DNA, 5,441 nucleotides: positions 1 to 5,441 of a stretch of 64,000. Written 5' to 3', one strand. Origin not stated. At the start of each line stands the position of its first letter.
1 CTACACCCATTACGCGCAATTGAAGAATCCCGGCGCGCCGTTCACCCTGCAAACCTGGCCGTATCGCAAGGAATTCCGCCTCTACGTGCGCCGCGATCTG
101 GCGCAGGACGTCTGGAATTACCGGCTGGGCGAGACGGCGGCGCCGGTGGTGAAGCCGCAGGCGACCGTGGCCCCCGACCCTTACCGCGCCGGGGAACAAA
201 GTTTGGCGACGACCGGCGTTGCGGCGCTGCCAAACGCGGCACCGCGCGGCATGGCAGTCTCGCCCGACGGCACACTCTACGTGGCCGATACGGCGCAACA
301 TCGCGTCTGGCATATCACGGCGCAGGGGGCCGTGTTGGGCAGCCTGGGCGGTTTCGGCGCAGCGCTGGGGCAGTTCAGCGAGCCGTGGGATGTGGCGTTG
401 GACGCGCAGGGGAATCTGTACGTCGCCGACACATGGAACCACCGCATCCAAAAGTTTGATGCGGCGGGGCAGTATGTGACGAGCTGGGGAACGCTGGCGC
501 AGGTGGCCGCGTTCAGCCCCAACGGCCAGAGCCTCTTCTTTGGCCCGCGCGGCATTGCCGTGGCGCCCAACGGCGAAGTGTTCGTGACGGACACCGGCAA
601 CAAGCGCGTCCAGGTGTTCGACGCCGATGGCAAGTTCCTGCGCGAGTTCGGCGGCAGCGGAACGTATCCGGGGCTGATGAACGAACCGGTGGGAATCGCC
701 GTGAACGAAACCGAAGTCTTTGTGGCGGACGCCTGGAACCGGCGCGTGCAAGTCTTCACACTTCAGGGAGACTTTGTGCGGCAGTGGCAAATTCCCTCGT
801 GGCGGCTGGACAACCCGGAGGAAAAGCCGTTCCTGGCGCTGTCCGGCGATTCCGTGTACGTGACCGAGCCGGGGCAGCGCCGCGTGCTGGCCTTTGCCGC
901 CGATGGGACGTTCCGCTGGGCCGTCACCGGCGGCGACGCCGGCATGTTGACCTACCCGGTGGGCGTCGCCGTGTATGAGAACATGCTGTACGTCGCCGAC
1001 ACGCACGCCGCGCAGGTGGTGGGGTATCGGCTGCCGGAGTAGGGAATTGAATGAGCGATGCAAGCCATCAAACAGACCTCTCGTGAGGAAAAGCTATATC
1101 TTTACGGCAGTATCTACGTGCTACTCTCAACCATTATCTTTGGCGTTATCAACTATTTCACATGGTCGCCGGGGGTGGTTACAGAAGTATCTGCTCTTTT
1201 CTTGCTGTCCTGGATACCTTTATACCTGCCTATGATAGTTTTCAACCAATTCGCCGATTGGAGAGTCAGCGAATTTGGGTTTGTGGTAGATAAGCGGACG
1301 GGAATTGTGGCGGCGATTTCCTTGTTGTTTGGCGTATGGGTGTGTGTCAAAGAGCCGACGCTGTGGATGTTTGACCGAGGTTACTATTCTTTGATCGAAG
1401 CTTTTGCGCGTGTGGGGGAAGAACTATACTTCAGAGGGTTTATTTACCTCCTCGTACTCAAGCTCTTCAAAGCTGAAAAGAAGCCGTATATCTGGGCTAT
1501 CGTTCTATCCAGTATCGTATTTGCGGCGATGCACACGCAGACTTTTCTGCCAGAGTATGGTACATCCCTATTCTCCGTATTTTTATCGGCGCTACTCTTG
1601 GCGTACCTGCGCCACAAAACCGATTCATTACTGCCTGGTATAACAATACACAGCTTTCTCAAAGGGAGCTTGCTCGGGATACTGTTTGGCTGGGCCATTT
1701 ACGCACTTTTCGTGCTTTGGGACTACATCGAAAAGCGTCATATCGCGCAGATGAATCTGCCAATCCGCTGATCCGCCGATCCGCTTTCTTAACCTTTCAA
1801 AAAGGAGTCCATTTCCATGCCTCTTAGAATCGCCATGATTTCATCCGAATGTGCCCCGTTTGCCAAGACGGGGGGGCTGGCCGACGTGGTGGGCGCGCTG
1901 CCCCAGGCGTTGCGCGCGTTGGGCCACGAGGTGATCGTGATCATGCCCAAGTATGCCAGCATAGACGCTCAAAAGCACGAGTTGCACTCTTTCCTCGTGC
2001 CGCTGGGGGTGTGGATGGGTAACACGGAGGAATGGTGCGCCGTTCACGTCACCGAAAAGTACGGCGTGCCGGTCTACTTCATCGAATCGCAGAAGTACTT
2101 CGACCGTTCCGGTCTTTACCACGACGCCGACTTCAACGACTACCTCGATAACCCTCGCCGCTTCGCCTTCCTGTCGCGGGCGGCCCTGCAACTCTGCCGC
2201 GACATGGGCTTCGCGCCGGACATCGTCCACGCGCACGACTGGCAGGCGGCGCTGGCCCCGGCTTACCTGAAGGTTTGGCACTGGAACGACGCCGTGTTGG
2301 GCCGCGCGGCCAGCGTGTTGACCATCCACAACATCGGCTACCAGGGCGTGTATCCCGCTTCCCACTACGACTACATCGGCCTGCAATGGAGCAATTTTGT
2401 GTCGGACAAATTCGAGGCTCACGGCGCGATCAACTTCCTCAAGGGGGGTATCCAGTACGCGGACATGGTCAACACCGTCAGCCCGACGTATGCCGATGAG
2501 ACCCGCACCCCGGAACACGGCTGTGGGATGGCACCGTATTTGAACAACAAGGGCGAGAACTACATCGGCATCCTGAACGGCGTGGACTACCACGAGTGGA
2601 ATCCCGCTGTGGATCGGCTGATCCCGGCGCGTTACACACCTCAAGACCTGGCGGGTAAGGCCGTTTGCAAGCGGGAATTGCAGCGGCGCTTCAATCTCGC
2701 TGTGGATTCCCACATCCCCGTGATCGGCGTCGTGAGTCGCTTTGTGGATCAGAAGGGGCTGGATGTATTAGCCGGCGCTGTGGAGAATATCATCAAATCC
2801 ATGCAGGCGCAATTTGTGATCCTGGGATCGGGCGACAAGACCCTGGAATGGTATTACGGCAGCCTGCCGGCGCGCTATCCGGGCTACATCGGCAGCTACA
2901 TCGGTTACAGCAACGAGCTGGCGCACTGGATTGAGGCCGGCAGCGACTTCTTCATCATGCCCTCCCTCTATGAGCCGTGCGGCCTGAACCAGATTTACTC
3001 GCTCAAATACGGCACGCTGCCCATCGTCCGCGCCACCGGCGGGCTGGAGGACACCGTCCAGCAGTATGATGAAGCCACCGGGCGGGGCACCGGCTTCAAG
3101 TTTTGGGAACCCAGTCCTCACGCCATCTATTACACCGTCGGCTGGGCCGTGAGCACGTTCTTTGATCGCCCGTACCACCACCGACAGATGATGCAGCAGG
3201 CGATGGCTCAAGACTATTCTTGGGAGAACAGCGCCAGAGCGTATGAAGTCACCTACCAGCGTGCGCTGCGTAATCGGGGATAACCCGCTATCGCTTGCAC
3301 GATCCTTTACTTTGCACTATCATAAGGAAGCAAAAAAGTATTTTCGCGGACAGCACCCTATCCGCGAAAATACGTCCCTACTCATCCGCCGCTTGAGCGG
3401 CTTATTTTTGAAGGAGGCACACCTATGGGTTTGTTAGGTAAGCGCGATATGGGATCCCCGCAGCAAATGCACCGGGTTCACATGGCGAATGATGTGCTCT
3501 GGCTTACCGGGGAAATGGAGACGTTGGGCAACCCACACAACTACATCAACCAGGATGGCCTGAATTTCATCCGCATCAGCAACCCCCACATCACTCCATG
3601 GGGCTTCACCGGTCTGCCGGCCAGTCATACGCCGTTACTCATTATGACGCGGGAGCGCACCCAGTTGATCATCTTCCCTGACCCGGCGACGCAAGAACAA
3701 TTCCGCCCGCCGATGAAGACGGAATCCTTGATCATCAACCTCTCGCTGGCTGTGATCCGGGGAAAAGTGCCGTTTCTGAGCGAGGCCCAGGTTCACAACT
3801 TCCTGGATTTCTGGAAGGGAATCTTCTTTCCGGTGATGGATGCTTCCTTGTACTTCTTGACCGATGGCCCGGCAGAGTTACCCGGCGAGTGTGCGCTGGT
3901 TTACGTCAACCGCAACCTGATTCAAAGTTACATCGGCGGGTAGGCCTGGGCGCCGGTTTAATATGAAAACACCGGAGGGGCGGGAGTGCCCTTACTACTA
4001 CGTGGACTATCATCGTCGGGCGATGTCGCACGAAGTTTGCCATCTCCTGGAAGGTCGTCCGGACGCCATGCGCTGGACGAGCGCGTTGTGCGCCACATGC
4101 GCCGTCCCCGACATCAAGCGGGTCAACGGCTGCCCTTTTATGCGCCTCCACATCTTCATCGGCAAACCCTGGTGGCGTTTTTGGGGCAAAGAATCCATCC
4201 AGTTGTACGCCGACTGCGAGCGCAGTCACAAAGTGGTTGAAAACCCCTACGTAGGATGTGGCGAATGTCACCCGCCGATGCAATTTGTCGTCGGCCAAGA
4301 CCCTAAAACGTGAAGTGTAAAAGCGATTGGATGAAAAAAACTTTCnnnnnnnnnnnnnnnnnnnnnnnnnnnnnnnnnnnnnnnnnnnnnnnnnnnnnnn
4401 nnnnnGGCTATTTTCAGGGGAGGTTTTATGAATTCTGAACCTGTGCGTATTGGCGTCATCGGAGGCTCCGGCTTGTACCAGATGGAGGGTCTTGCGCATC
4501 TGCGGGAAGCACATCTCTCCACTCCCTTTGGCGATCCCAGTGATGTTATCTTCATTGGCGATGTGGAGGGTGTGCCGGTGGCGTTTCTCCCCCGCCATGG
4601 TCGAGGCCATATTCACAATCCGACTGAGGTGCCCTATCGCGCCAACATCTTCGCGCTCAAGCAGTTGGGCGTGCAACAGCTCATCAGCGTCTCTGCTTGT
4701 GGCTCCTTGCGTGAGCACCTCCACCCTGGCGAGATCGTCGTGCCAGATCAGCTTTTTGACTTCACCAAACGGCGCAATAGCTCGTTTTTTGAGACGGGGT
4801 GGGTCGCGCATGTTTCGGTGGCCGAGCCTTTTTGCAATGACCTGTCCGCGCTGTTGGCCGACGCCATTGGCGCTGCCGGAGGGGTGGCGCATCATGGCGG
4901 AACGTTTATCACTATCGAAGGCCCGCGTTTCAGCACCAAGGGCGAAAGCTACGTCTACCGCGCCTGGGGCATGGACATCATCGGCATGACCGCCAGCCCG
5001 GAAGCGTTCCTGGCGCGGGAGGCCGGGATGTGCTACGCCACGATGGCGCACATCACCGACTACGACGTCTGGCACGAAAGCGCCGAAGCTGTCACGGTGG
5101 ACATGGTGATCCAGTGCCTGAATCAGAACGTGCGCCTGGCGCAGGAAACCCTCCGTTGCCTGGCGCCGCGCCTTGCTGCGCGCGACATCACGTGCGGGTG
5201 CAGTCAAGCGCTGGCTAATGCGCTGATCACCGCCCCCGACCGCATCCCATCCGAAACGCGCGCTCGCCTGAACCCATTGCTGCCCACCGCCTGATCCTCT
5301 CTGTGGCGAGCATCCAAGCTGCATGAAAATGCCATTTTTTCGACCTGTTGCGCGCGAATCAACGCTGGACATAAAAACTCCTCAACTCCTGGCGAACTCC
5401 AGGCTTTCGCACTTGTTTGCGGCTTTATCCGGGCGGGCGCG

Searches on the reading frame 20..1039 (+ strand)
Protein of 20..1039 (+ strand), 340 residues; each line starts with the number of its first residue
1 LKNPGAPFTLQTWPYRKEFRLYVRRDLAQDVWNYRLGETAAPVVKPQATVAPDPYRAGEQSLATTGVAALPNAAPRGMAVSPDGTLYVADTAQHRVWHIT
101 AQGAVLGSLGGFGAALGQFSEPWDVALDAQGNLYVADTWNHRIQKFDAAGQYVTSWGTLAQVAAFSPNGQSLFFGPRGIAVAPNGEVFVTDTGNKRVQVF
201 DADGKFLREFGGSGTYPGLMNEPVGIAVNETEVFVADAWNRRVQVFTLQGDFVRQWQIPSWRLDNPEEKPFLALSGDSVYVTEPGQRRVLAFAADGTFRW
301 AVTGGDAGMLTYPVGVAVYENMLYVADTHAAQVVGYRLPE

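Call 10: search_protein_families(library=pfam, proteins=[window:20-1039:+], max_evalue=0.001)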
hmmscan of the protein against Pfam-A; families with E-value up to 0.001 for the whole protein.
window:20-1039:+ (340 aa): 9 families
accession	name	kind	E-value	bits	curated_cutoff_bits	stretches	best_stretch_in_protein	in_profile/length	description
PF01436.27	NHL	-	2.1e-40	135.2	20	3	119-146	1-28/28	NHL repeat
PF08450.18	SGL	-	3.8e-13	50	26.3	1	132-209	147-219/246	SMP-30/Gluconolactonase/LRE-like region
PF13449.12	Phytase-like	-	1.9e-09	38.3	27.6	0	178-210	72-104/284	Esterase-like activity of phytase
PF17170.10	DUF5128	-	4.9e-09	36.3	22.9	1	184-259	53-131/321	6-bladed beta-propeller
PF25021.1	TEN_NHL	-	1.2e-08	34.8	27.1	0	73-97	330-354/357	Teneurin NHL domain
PF24684.1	Vgb_lyase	-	2.3e-07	30.3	50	1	71-295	53-252/290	Virginiamycin B lyase family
PF24303.1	DUF7485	-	1e-06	28.8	27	0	151-208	6-65/284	Domain of unknown function (DUF7485)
PF20067.5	SSL_N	-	5.4e-05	23.4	18.9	0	116-137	17-38/46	Strictosidine synthase-like, N-terminal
PF22701.2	Mala_s_1-like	-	0.00017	21.8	27.5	0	127-220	47-136/195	Mal s 1 allergenic protein-like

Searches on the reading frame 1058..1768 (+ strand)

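Call 10: search_protein_families(library=pfam, proteins=[window:1058-1768:+], max_evalue=0.001)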
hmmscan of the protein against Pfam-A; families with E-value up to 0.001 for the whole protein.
window:1058-1768:+ (237 aa): 1 family
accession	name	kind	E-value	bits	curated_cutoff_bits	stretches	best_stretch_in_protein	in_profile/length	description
PF02517.21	Rce1-like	-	1.1e-15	58.1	22.4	1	116-201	14-90/93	Type II CAAX prenyl endopeptidase Rce1-like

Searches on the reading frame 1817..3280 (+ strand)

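Call 10: search_protein_families(library=pfam, proteins=[window:1817-3280:+], max_evalue=0.001)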
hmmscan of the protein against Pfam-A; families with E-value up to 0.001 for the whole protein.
window:1817-3280:+ (488 aa): 5 families
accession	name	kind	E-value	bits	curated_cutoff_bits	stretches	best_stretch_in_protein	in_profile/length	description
PF08323.17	Glyco_transf_5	-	1.7e-86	290.2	22.7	1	4-243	1-238/239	Starch synthase catalytic domain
PF13439.12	Glyco_transf_4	-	2.4e-10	41.1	28.5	1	109-230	51-149/170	Glycosyltransferase Family 4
PF00534.26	Glycos_transf_1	-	4.4e-10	39.8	26.4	1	292-429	7-140/172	Glycosyl transferases group 1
PF13692.12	Glyco_trans_1_4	-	6.9e-10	39.8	27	1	301-416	2-117/142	Glycosyl transferases group 1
PF13579.12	Glyco_trans_4_4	-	1.6e-05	25.7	29.7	1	19-177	1-103/158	Glycosyl transferase 4-like domain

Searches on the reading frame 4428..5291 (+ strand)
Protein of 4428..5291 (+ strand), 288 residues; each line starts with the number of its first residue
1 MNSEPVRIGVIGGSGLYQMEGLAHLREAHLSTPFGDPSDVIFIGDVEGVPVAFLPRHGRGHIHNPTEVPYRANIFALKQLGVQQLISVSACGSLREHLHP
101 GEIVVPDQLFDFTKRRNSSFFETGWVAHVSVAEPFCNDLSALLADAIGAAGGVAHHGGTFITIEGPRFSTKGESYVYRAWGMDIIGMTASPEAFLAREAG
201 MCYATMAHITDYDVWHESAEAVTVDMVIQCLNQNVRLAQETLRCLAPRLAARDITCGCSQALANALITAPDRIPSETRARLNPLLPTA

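Call 10: search_protein_families(library=pfam, proteins=[window:4428-5291:+], max_evalue=0.001)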
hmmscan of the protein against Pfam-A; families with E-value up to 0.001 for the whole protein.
window:4428-5291:+ (288 aa): 1 family
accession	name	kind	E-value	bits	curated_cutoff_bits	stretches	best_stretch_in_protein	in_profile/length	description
PF01048.26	PNP_UDP_1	-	6.3e-43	147.3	25.1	1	7-240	1-226/233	Phosphorylase superfamily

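Call 57: search_protein_families(library=ncbifam, proteins=[window:4428-5291:+], max_evalue=0.01)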
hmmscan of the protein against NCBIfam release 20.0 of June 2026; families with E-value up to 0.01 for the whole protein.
window:4428-5291:+ (288 aa): 13 families
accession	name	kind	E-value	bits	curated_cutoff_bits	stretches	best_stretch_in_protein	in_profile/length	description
NF005657.0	PRK07432.1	equivalog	3.8e-106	354.4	453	1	6-285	4-286/291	S-methyl-5'-thioadenosine phosphorylase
NF006492.0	PRK08931.1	equivalog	6.7e-104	347.4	437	1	7-282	5-282/291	S-methyl-5'-thioadenosine phosphorylase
NF006334.0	PRK08564.1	equivalog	3.8e-96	321.3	382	1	4-266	6-266/267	S-methyl-5'-thioadenosine phosphorylase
TIGR01694.1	MTAP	equivalog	4.7e-90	301.1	274.85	1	8-242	2-234/240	S-methyl-5'-thioadenosine phosphorylase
NF005876.0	PRK07823.1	equivalog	6.1e-78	261.6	306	1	5-264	5-259/267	S-methyl-5'-thioadenosine phosphorylase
NF006599.0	PRK09136.1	equivalog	1.1e-59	201.6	223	1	8-245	4-243/247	S-methyl-5'-thioinosine phosphorylase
NF006054.0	PRK08202.1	equivalog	1.8e-22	80.1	218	1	41-233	67-258/274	purine-nucleoside phosphorylase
TIGR01697.1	PNPH-PUNA-XAPA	subfamily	3.1e-19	69.3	197.1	1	41-220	43-223/247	inosine/guanosine/xanthosine phosphorylase family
TIGR01698.1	PUNP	equivalog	1.8e-15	57.1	302.6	1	49-211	51-210/245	purine-nucleoside phosphorylase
TIGR01700.1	PNPH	equivalog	3.1e-15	56.3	293.35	1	41-230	43-232/249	purine nucleoside phosphorylase I, inosine and guanosine-specific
TIGR01699.1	XAPA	equivalog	1.1e-12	48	370.9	1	31-211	34-213/248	xanthosine phosphorylase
TIGR03468.1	HpnG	hypoth_equivalog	2.2e-05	24.1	187.1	1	76-114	40-77/212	hopanoid-associated phosphorylase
NF004079.0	PRK05584.1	equivalog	0.0024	17.4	169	1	77-163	63-149/232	5'-methylthioadenosine/adenosylhomocysteine nucleosidase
